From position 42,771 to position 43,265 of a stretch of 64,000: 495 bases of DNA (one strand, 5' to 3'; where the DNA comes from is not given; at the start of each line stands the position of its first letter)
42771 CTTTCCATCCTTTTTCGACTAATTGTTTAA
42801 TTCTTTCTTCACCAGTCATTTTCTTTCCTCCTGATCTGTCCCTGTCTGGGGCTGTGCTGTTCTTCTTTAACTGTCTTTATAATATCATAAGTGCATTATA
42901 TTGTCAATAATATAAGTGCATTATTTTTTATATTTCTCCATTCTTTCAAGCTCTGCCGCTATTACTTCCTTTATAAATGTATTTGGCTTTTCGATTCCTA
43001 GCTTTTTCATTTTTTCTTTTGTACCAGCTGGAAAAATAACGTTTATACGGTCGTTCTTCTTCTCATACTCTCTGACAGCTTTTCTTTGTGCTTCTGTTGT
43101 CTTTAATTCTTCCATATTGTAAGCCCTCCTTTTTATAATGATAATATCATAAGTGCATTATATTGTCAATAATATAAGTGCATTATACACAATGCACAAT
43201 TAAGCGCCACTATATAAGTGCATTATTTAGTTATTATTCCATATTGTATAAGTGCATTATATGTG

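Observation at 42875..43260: Identical 46-bp direct repeats and six copies of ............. flank a 64-aa ribbon-helix-helix gene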

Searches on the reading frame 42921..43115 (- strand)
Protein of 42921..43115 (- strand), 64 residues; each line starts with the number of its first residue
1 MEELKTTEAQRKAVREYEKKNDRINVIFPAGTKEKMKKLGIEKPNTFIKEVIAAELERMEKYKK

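Call 7: search_protein_families(library=pfam, proteins=[window:42921-43115:-], max_evalue=0.1)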
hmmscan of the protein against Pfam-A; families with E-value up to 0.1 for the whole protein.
window:42921-43115:- (64 aa): 0 families

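Call 8: search_protein_families(library=phrogs, proteins=[window:42921-43115:-], max_evalue=0.01)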
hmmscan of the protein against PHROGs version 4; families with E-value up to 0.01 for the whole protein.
window:42921-43115:- (64 aa): 2 families
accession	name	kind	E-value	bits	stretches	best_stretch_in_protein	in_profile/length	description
phrog_31631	-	unknown function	4.6e-29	101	1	3-64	6-67/68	-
phrog_13890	-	unknown function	7.4e-05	23.7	1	8-61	3-60/73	-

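Call 9: find_homologous_proteins(query=window:42921-43115:-)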
Query window:42921-43115:- (64 aa): 263 proteins with E <= 0.001 among 263 candidates; the best 120 are listed.
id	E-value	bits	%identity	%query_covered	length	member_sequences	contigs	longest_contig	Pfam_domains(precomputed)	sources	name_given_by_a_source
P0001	1.6e-31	123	98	100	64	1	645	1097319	-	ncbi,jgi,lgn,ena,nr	ncbi:MAG: hypothetical protein ACLT4A_09785 [Anaerobutyricum soehngenii]|jgi:hypothetical protein|nr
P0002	2.0e-31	123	98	100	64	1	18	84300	-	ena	-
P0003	2.4e-31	123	98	100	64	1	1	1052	-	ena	-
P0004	3.1e-31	123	98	100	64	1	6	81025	-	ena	-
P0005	3.2e-31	122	97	100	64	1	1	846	-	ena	-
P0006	3.8e-31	122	98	100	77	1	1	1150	-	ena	-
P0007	3.9e-31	122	97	100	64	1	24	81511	-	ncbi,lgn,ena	-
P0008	5.3e-31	122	97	100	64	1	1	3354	-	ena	-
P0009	5.7e-31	122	95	100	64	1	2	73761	-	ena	-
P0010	5.8e-31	122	98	100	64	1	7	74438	-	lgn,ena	-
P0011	6.2e-31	122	97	100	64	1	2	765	-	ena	-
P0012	7.0e-31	121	97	100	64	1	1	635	-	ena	-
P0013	7.7e-31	121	94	100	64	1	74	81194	-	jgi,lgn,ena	jgi:hypothetical protein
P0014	7.8e-31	121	97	100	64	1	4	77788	-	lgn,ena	-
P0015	9.3e-31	121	97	98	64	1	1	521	-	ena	-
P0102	2.1e-26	107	79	97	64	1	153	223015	-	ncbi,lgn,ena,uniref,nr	ncbi:MAG: hypothetical protein ACLTWG_15665 [Blautia sp.]|uniref:hypothetical protein n=1 Tax=Blauti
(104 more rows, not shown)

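Call 11: find_related_loci(query=window:42921-43115:-, collection=viral_contigs, flank=3000)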
Query window:42921-43115:- (64 aa) in viral_contigs; peptide patterns used: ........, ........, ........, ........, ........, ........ (x = any residue, [..] = any of these).
107 stretches matched a pattern; 86 encode a relative of the query (tblastn E <= 1e-3); the best 80 are kept; 80 distinct loci.
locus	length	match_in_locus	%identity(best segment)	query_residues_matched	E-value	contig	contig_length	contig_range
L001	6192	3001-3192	98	1-64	6e-37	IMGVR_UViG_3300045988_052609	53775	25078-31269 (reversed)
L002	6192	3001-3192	98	1-64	6e-37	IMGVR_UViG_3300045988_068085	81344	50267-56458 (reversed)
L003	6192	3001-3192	98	1-64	6e-37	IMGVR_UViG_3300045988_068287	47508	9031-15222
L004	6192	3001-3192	98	1-64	6e-37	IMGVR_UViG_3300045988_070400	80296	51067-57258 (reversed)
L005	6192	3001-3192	98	1-64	6e-37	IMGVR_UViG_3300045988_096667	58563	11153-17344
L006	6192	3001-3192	98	1-64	6e-37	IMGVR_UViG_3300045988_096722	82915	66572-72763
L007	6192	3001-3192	100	1-64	4e-37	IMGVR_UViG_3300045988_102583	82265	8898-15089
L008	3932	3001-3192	98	1-64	6e-37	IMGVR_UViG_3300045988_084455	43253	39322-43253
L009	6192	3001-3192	98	1-64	6e-37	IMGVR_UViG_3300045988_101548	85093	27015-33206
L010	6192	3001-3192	100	1-64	4e-37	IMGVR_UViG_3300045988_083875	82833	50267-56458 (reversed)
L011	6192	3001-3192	98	1-64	6e-37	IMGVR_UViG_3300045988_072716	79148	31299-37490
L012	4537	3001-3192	98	1-64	6e-37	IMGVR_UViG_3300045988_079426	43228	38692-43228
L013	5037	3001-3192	98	1-64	6e-37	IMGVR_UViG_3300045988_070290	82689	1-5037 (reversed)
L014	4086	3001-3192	98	1-64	6e-37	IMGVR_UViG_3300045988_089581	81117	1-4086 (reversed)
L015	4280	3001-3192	98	1-64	6e-37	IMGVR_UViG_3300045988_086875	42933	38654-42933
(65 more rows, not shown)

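Call 19: search_solved_structures(query=A1, max_evalue=10, show_alignments=3)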
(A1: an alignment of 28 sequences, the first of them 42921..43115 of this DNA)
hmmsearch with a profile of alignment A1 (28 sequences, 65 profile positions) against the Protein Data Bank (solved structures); distinct sequences matched with E-value up to 10: 5.
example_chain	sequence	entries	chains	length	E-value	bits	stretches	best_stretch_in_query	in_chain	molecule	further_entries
2ay0_A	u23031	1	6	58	0.13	15.2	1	27-62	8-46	Bifunctional putA protein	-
2gpe_A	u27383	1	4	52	0.22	14.4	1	31-62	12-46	Bifunctional protein putA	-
2rbf_A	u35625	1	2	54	0.24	14.3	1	31-62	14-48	Bifunctional protein putA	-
3iah_A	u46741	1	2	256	1.1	12.2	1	17-39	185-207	Short Chain Dehydrogenase yciK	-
3g1t_A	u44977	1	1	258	1.1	12.2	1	17-39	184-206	short chain dehydrogenase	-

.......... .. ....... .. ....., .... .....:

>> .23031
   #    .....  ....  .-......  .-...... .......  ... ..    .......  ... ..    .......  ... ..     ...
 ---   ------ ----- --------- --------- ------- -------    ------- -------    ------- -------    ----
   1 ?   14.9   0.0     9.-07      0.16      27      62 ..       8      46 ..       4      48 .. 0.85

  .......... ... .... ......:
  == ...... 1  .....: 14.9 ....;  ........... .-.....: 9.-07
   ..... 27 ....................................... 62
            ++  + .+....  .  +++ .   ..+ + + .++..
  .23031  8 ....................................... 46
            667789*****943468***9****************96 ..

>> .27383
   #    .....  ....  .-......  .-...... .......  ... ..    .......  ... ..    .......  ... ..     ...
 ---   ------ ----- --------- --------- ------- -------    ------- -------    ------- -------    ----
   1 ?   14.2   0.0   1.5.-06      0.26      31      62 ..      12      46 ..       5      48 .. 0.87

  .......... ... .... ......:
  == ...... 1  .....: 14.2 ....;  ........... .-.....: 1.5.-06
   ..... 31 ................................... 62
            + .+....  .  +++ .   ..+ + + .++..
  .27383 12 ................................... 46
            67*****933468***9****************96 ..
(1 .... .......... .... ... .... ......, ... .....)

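Call 20: search_protein_families(library=pfam, alignment_id=A1, max_evalue=10)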
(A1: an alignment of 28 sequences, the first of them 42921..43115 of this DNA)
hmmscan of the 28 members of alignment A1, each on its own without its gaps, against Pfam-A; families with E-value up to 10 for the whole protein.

A. member 1, window:42921-43115:- (64 aa): 0 families

B. families by the number of members that match (of 28 scanned): 4 families
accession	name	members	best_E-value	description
PF07202.18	Tcp10_C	3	0.0082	T-complex protein 10 C-terminus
PF01553.26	Acyltransferase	3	0.095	Acyltransferase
PF08343.15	RNR_N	2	0.068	Ribonucleotide reductase N-terminal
PF00327.25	Ribosomal_L30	1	0.085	Ribosomal protein L30p/L7e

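Call 23: predict_structure(alignment_id=A1)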
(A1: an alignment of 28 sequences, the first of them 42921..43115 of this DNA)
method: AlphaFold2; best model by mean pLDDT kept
length: 64 residues; sequences in the alignment: 28
mean_pLDDT: 80.9   pTM: 0.47
mean pLDDT of the five models: 80.9, 73.8, 68.7, 60.4, 59.9
residues with pLDDT >= 90: 11; 70-90: 46; 50-70: 5; < 50: 2
segments of 3 or more residues with pLDDT < 50: none
pLDDT, mean of each block of 10 residues (from residue 1): 63 81 79 90 85 89 76
secondary structure, 60 per line:
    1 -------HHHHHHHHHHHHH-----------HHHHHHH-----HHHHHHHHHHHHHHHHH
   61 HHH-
elements in order: H8-20 H32-38 H44-63

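Call 33: search_protein_families(library=ncbifam, alignment_id=A1, max_evalue=1)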
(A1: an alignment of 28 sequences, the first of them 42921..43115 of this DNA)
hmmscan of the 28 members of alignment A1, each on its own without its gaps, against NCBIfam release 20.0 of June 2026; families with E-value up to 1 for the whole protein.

A. member 1, window:42921-43115:- (64 aa): 1 family
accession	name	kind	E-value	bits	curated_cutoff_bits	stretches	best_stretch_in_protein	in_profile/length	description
TIGR02525.1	plasmid_TraJ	equivalog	0.14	11.1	368.3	1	4-59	298-345/372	plasmid transfer ATPase TraJ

B. families by the number of members that match (of 28 scanned): 11 families
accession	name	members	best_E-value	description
NF041551.1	YlcI_YnfO_N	8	0.0035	YlcI/YnfO family protein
TIGR02525.1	plasmid_TraJ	6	0.023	plasmid transfer ATPase TraJ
TIGR00530.1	AGP_acyltrn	4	0.0011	1-acylglycerol-3-phosphate O-acyltransferase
NF006509.0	PRK08945.1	3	0.03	YciK family oxidoreductase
NF046045.1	IpaH_Shig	1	0.043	IpaH family T3SS effector E3 ubiquitin-protein ligase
NF041241.1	YhfZ_full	1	0.043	GntR family transcriptional regulator YhfZ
NF048017.1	antitoxin_RelB_like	1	0.057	type II toxin-antitoxin system RelB family antitoxin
NF002876.0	PRK03298.1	1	0.099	endonuclease NucS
NF007687.2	PRK10363.1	1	0.11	cell-envelope stress modulator CpxP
NF002232.0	PRK01143.1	1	0.14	50S ribosomal protein L11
TIGR01308.1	rpmD_bact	1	0.14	50S ribosomal protein L30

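Call 39: find_encoding_contigs(protein=P0102, flank=6000, max_places=4)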
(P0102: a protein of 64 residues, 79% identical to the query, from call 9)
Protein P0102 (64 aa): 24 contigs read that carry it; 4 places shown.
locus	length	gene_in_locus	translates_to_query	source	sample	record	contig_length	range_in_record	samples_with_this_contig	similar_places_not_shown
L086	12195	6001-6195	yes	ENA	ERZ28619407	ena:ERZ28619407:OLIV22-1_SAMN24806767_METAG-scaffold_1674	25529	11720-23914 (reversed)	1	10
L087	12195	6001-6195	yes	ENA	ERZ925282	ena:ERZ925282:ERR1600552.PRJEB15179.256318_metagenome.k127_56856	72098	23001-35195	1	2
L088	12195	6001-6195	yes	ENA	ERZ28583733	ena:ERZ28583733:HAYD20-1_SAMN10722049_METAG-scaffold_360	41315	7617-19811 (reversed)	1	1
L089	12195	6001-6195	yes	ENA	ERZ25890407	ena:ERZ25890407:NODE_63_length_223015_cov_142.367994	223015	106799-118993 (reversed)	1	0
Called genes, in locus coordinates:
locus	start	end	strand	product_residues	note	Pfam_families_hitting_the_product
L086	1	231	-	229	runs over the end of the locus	PF00239:Resolvase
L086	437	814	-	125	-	-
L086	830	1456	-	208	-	-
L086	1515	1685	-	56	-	-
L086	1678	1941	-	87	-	-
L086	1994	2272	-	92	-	-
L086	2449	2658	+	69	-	PF13443:HTH_26 (weak)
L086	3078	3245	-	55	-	-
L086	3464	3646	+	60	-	-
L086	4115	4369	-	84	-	PF05016:ParE_toxin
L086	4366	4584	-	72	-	-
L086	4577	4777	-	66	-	-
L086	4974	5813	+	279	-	PF08401:ArdcN, PF18818:MPTase-PolyVal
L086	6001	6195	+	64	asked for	-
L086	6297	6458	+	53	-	-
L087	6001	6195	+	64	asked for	-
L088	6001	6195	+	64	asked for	-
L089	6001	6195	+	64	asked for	-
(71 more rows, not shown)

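Call 40: fold_search(model_id=the predicted structure, library=pdb)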
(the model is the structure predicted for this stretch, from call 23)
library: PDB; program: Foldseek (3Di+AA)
matches with E <= 10: 4; with E <= 0.001: 0
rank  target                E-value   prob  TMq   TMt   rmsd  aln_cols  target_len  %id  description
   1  5zkt_A                5.2e+00  0.06  0.35  0.39   4.2        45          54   24  Crystal structure of TCP domain of PCF6 in Oryza sativa (released 2019-03-27)
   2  7dv2_A                5.6e+00  0.06  0.38  0.33   8.8        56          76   16  Structure of Sulfolobus solfataricus SegB-DNA complex (released 2021-12-22)
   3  5zkt_B                6.6e+00  0.05  0.35  0.39   4.2        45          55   24  Crystal structure of TCP domain of PCF6 in Oryza sativa (released 2019-03-27)
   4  2rqm_MODEL_1_A        8.4e+00  0.02  0.23  0.13   8.2        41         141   20  NMR Solution Structure of Mesoderm Development (MESD) - open conformation (released 2009-08-25)

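Call 41: search_protein_representatives(alignment_id=A1)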
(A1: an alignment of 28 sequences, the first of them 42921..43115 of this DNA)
Query: 28 sequences, 65 profile positions. Proteins with E-value up to 0.001 (for the whole library): 326; up to 1e-10: 44; up to 1e-30: 1. The best 150 are listed.
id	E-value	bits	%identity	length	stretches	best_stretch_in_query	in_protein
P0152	5.6e-32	125.3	-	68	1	3-65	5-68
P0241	4.6e-30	119.2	-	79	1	4-65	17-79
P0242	8.9e-26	105.4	-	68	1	10-65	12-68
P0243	2.0e-25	104.3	-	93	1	11-65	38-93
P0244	6.3e-25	102.7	-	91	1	7-62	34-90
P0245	8.6e-25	102.3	-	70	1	9-63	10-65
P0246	1.2e-21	92.2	-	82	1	3-62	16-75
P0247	9.6e-21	89.3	-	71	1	6-51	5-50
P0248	3.2e-20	87.6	-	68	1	2-49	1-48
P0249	6.9e-20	86.6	-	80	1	11-56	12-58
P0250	1.2e-16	76.2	-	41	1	25-65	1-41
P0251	6.9e-16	73.7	-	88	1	6-63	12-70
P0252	7.0e-16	73.7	-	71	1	6-63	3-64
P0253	7.0e-16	73.7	-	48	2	35-65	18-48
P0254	7.8e-16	73.6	-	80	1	2-62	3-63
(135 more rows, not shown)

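Call 43: search_protein_families(library=pfam, alignment_id=A2, max_evalue=0.01)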
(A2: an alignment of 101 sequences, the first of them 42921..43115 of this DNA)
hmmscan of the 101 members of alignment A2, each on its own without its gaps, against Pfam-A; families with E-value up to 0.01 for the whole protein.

A. member 1, window:42921-43115:- (64 aa): 0 families

B. families by the number of members that match (of 101 scanned): 12 families
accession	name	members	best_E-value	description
PF03869.20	Arc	4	0.00042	Arc-like DNA binding domain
PF18064.7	CB_ParB_C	3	0.00064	Centromere-binding protein ParB C-terminal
PF03496.20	ADPrib_exo_Tox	2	0.008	ADP-ribosyltransferase exoenzyme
PF05534.18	HicB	1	0.0027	HicB family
PF11630.13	Anti-LPS-SCYG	1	0.0031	Anti-lipopolysaccharide factor/Scygonadin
PF24434.1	DUF7557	1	0.0036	Family of unknown function (DUF7557)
PF07878.17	RHH_5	1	0.0042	CopG-like RHH_1 or ribbon-helix-helix domain, RHH_5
PF01402.27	RHH_1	1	0.006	Ribbon-helix-helix protein, copG family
PF07704.17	PSK_trans_fac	1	0.0063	Rv0623-like transcription factor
PF10723.15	RepB-RCR_reg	1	0.007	Replication regulatory protein RepB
PF05227.19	CHASE3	1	0.0086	CHASE3 domain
PF02357.24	NusG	1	0.0096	Transcription termination factor nusG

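Call 44: search_solved_structures(query=A2, max_evalue=1, show_alignments=3)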
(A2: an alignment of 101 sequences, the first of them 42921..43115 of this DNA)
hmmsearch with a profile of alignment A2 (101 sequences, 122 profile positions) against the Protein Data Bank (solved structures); distinct sequences matched with E-value up to 1: 5.
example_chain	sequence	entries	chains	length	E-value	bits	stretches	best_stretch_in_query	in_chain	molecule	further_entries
2ay0_A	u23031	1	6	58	0.26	14.8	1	33-75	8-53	Bifunctional putA protein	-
3qoq_A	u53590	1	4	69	0.28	14.7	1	18-50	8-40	Alginate and motility regulator Z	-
1x93_A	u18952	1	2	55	0.33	14.4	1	41-74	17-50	hypothetical protein HP0222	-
2gpe_A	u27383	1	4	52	0.69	13.4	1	33-70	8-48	Bifunctional protein putA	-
2rbf_A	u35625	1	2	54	0.77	13.2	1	33-70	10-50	Bifunctional protein putA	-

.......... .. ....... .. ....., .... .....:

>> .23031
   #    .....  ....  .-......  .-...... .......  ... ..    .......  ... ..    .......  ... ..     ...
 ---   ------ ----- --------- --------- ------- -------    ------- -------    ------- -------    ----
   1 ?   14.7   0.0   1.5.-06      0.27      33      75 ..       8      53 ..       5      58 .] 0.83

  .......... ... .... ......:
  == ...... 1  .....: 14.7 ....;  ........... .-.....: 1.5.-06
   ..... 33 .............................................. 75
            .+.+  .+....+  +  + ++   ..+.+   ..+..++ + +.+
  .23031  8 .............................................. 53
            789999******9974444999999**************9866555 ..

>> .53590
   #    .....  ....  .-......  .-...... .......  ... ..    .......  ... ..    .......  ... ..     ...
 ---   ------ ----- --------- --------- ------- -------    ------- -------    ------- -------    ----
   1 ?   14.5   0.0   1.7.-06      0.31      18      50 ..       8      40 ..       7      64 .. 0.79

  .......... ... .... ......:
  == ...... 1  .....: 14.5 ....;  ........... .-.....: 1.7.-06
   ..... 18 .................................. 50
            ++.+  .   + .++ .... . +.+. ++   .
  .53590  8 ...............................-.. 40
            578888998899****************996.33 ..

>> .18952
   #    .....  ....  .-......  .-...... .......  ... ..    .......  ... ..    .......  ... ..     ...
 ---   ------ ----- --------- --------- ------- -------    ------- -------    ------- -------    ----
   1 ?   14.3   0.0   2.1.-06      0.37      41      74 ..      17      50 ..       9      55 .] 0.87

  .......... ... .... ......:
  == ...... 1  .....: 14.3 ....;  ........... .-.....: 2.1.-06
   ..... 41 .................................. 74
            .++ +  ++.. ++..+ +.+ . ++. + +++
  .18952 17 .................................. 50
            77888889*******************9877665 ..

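Call 54: search_protein_families(library=padloc, proteins=[window:42921-43115:-], max_evalue=0.01)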
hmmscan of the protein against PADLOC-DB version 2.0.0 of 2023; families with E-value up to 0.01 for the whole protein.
window:42921-43115:- (64 aa): 0 families
